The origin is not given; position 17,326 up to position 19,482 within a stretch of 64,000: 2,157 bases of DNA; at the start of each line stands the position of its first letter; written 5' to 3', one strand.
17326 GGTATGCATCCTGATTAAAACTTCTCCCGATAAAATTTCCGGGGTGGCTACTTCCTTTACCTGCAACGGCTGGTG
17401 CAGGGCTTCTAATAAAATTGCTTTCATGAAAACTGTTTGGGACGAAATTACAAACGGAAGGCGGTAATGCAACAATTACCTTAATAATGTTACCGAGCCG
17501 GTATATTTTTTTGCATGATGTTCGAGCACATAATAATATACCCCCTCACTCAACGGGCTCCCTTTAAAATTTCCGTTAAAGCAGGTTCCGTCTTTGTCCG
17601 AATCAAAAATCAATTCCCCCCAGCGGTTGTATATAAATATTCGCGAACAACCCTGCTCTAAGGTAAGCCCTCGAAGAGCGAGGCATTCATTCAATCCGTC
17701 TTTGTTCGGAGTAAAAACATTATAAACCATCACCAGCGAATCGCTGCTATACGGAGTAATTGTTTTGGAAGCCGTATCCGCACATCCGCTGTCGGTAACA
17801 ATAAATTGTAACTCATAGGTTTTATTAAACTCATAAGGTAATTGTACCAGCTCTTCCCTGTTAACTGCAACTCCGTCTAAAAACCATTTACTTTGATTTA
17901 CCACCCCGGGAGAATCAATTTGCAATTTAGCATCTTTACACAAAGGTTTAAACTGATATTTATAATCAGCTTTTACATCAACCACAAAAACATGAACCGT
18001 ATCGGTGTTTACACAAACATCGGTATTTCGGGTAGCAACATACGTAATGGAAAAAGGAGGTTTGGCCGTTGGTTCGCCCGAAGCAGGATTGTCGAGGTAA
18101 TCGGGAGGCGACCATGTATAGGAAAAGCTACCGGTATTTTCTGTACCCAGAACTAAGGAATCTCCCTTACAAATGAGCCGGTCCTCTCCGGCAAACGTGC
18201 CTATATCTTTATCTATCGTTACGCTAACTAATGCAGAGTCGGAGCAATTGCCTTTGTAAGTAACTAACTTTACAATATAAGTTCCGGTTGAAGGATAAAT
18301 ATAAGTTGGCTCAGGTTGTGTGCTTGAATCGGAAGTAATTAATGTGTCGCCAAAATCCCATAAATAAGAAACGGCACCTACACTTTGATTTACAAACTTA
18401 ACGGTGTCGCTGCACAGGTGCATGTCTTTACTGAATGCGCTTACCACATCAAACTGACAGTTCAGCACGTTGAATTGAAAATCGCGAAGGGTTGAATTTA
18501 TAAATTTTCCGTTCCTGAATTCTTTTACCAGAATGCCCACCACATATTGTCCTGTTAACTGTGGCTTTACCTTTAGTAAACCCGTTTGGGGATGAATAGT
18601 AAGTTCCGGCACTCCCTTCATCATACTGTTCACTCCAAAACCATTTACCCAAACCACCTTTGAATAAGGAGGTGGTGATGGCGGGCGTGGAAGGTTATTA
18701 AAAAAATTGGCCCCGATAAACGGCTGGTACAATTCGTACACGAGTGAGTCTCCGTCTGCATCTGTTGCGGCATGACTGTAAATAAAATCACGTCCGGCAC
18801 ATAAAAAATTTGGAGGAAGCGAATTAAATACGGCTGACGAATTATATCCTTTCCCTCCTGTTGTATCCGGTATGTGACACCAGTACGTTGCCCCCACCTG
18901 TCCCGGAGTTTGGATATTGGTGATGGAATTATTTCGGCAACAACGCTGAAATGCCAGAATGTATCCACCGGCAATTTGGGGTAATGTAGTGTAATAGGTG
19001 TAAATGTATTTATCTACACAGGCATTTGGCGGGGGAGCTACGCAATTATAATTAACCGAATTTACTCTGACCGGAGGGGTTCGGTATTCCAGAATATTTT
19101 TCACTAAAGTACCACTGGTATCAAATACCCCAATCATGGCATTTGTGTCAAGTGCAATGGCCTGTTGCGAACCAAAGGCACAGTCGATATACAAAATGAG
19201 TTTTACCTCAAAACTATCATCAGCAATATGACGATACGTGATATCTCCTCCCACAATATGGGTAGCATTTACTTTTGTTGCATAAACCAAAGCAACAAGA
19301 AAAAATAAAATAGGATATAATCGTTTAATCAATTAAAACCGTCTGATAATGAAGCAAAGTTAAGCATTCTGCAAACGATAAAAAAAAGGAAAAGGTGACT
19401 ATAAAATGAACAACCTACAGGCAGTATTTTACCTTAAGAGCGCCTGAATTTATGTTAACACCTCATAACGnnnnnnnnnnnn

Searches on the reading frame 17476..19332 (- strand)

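Call 100: search_protein_families(library=pfam, proteins=[window:17476-19332:-], max_evalue=0.00001)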
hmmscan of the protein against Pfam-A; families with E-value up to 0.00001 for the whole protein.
window:17476-19332:- (618 aa): 3 families
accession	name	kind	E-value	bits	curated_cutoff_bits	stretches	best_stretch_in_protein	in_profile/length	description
PF13585.12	CHU_C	-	5.6e-19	68.5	27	1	535-614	2-84/86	CHU_C Type IX secretion signal domain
PF18911.6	PKD_4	-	3e-09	37.3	27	1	317-360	31-70/85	PKD domain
PF00801.26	PKD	-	3.8e-07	30.5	23.5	1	310-357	16-64/80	PKD domain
